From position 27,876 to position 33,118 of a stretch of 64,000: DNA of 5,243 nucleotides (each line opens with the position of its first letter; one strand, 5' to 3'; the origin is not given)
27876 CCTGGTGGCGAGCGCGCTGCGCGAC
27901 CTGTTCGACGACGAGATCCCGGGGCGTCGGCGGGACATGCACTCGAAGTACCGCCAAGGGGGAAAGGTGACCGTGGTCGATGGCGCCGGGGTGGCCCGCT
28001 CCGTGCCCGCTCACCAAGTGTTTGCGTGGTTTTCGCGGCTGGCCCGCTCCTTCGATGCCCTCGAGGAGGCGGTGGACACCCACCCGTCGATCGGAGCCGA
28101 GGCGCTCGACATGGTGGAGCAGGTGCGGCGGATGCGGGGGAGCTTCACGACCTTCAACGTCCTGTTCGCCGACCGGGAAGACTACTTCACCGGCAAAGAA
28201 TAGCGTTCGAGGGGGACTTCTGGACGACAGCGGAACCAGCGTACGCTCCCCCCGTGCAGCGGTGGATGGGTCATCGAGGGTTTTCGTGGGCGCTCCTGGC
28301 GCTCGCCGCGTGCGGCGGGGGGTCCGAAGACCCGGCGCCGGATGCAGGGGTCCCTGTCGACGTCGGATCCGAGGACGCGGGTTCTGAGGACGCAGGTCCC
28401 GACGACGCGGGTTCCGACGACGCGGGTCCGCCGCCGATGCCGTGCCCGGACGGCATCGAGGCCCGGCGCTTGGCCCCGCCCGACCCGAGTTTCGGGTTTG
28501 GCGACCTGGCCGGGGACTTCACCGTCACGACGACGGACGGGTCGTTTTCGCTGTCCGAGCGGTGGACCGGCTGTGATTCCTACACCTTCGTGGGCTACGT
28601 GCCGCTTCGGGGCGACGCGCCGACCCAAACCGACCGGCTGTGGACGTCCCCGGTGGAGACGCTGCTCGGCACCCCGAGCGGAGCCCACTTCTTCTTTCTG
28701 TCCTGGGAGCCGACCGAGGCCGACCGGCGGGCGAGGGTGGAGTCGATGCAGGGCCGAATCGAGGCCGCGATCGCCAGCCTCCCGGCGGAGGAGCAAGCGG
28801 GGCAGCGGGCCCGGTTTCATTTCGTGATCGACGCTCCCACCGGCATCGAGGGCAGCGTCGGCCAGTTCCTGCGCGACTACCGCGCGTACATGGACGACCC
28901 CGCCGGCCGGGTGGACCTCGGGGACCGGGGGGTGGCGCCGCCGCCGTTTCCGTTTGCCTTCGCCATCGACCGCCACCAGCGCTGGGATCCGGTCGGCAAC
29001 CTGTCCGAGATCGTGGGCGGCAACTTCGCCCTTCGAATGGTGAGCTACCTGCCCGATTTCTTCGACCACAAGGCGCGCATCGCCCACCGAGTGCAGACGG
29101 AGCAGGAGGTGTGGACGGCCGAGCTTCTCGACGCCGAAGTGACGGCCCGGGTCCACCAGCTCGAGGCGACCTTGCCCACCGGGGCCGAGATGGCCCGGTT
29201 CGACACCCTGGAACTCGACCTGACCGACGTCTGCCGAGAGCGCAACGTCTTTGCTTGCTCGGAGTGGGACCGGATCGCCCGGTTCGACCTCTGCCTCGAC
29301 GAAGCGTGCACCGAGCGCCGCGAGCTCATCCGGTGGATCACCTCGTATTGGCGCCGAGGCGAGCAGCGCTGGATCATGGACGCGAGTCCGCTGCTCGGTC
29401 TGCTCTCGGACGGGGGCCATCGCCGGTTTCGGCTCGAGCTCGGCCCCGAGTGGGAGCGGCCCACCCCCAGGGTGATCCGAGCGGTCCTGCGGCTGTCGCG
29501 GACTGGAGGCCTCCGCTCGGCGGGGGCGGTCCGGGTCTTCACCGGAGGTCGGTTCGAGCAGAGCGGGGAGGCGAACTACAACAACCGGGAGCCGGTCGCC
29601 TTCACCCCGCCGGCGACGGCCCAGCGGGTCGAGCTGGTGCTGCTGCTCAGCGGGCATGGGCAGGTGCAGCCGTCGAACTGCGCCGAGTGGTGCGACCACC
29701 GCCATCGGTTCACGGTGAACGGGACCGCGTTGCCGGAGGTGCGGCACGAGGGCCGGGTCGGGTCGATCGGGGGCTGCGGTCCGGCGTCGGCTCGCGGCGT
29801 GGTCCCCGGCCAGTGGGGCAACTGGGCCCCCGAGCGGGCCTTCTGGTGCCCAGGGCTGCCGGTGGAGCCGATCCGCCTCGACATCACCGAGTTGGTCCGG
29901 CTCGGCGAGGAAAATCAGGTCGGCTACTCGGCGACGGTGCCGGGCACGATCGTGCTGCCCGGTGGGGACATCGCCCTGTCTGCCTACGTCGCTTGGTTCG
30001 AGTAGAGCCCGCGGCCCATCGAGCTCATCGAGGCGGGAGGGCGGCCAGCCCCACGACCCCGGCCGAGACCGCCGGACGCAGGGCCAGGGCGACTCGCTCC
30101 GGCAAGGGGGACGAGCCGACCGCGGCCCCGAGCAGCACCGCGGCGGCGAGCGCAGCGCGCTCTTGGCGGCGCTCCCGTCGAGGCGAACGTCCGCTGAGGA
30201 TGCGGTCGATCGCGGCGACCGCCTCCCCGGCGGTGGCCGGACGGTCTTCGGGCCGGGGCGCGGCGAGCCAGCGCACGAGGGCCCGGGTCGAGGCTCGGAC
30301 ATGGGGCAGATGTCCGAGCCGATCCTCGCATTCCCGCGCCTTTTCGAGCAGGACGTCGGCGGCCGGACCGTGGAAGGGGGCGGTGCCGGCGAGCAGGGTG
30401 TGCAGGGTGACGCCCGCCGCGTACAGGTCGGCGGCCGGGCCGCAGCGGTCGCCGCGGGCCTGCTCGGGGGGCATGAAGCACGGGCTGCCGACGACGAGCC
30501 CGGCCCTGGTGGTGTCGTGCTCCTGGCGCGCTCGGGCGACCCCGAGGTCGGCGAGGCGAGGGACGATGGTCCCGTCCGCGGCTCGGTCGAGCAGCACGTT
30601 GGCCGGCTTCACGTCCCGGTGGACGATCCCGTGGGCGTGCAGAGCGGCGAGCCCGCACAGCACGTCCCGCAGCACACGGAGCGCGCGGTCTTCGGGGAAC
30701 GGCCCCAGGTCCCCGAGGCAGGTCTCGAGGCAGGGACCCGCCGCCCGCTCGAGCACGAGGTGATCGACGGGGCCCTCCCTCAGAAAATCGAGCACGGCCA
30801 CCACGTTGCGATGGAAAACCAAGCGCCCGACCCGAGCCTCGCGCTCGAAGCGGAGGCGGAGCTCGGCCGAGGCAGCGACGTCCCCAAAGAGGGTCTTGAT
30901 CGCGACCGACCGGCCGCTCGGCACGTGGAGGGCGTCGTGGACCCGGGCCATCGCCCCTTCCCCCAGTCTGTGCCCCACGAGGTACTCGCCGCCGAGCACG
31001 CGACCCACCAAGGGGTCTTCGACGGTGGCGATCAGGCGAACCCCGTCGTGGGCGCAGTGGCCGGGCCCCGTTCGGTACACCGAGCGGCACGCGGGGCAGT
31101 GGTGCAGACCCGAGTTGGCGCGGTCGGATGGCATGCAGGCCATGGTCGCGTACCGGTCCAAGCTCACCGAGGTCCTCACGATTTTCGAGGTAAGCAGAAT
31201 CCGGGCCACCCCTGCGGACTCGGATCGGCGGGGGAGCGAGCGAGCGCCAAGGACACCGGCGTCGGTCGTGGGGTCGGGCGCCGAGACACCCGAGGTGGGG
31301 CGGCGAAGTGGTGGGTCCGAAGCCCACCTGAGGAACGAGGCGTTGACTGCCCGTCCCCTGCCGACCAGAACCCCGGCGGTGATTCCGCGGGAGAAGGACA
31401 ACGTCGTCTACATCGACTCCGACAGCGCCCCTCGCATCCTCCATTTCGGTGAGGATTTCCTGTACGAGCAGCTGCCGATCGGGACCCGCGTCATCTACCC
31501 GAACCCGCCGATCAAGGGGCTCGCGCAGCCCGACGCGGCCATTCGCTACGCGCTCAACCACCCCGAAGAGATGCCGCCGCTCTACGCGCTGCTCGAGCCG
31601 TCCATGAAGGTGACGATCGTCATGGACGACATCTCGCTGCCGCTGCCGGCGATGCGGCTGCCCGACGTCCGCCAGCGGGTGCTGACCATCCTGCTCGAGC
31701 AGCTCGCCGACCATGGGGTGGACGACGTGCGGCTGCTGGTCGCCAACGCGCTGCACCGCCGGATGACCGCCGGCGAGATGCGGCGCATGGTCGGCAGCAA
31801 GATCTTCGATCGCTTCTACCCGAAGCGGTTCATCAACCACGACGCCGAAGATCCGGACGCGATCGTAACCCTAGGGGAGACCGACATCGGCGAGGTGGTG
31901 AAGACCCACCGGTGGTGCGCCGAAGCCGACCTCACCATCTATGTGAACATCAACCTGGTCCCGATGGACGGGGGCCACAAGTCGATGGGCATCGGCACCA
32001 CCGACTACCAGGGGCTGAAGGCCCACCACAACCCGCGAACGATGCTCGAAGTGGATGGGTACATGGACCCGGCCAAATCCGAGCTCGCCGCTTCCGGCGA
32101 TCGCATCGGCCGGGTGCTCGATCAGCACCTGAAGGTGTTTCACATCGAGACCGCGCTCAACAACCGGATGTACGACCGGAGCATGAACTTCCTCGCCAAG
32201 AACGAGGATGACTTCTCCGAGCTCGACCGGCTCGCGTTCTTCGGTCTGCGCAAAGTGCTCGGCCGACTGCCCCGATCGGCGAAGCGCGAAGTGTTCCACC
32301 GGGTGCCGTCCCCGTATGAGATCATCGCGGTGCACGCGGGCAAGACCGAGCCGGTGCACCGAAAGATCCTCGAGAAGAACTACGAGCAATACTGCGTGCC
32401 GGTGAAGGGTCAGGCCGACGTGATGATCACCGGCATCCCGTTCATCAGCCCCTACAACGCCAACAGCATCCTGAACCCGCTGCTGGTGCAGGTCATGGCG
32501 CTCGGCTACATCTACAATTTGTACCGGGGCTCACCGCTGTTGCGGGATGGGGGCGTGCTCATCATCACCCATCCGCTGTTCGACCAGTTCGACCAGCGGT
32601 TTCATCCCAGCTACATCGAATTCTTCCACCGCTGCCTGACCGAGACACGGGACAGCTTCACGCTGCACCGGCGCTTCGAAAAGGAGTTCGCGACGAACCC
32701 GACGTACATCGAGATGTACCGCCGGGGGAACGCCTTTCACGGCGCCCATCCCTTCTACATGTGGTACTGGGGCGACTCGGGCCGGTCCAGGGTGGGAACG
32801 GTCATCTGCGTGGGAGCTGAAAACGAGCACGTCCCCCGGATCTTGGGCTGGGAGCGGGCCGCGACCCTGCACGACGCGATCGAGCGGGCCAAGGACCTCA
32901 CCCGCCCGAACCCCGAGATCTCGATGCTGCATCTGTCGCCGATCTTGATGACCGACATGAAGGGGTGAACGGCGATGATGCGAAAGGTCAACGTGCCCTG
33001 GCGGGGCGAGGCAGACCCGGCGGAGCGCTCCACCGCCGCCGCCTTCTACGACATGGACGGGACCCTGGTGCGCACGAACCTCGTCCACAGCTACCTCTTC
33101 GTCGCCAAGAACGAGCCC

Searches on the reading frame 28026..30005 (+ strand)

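Call 52: search_protein_families(library=pfam, proteins=[window:28026-30005:+], max_evalue=0.0001)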
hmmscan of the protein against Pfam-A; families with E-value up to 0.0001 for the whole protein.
window:28026-30005:+ (659 aa): 1 family
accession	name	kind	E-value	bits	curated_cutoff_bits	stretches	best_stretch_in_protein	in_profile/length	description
PF09113.15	N-glycanase_C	-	2e-14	54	25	1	520-634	9-118/140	Peptide-N-glycosidase F, C terminal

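Call 84: search_protein_families(library=ncbifam, proteins=[window:28026-30005:+], max_evalue=0.001)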
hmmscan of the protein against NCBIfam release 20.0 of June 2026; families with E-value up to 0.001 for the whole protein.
window:28026-30005:+ (659 aa): 0 families

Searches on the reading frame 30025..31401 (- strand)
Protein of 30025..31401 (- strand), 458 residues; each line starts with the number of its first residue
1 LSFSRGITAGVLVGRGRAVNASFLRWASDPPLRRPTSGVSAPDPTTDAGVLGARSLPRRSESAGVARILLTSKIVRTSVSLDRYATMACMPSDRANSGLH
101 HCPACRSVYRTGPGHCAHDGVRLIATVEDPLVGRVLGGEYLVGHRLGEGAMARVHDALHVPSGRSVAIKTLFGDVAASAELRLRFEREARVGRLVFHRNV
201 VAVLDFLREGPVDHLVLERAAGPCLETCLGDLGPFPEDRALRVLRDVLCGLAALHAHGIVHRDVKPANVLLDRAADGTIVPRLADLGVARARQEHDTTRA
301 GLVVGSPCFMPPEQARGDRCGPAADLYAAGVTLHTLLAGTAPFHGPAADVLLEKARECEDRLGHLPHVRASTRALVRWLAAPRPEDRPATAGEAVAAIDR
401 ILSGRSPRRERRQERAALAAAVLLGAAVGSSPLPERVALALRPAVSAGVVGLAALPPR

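Call 52: search_protein_families(library=pfam, proteins=[window:30025-31401:-], max_evalue=0.0001)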
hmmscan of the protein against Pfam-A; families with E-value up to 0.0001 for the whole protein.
window:30025-31401:- (458 aa): 3 families
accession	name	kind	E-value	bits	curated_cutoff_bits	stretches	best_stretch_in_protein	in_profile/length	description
PF00069.31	Pkinase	-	1.7e-39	136.2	31.7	1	142-389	3-253/263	Protein kinase domain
PF07714.23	PK_Tyr_Ser-Thr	-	7.9e-22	78.2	23.1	1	143-389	4-250/258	Protein tyrosine and serine/threonine kinase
PF17667.7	Pkinase_fungal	-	1.6e-05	24.3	24.1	1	239-313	287-363/387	Fungal protein kinase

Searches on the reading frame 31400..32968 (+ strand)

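Call 52: search_protein_families(library=pfam, proteins=[window:31400-32968:+], max_evalue=0.0001)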
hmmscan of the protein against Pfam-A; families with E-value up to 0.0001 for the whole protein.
window:31400-32968:+ (522 aa): 1 family
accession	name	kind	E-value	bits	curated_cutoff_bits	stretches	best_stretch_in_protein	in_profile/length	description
PF09861.14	Lar_N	-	5.3e-34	117.7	23.3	1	35-212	21-194/204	Lactate racemase N-terminal domain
